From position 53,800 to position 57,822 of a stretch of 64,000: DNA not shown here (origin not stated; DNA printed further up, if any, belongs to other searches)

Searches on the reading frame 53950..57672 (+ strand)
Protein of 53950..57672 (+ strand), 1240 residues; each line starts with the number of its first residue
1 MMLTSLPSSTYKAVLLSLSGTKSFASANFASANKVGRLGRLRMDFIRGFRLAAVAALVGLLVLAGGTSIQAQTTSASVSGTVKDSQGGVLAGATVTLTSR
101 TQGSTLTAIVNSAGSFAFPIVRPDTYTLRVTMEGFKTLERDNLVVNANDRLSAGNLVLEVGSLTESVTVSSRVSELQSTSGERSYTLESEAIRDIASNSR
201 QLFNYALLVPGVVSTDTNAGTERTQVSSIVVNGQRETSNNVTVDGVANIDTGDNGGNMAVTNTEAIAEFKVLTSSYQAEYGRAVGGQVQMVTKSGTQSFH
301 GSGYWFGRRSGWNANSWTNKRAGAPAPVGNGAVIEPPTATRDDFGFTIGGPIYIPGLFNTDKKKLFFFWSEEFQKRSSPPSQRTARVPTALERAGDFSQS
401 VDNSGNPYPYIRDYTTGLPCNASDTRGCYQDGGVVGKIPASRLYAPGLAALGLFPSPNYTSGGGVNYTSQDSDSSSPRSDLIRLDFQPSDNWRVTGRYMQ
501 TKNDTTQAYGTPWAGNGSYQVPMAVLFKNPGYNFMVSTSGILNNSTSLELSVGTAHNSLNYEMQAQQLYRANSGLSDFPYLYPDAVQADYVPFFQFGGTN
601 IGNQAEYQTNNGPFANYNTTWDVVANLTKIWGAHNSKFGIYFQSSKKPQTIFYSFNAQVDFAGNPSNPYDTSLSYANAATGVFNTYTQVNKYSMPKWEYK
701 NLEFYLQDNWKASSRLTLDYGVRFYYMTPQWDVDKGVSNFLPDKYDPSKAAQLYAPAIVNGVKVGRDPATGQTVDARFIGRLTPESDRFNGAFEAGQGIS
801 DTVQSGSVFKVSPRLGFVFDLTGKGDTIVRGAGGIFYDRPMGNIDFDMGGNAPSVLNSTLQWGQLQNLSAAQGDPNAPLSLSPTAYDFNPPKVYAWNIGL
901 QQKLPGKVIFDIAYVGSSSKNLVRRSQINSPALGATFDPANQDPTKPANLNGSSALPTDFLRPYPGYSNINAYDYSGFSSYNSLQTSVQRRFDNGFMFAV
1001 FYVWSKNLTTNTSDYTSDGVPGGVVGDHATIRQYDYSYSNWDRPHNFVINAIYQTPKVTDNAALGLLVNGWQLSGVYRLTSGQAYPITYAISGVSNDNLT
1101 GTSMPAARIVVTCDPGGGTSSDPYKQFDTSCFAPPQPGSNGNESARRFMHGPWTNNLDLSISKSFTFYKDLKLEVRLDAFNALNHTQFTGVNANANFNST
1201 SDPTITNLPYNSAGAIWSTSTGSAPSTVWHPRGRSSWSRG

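Call 46: search_protein_families(library=pfam, proteins=[window:53950-57672:+], max_evalue=0.00001)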
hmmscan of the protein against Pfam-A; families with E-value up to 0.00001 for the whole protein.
window:53950-57672:+ (1240 aa): 4 families
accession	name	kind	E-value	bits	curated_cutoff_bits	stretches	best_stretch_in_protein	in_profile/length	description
PF25183.1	OMP_b-brl_4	-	8.3e-159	531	30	1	291-1200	1-821/838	Outer membrane beta barrel domain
PF13620.12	CarboxypepD_reg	-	3.7e-17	62.9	32.3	1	77-157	1-80/82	Carboxypeptidase regulatory-like domain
PF13715.12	CarbopepD_reg_2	-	9.8e-08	32.4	32.2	1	78-143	1-63/88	CarboxypepD_reg-like domain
PF07715.20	Plug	-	2.5e-06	28.4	23.9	1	187-286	12-106/107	TonB-dependent Receptor Plug Domain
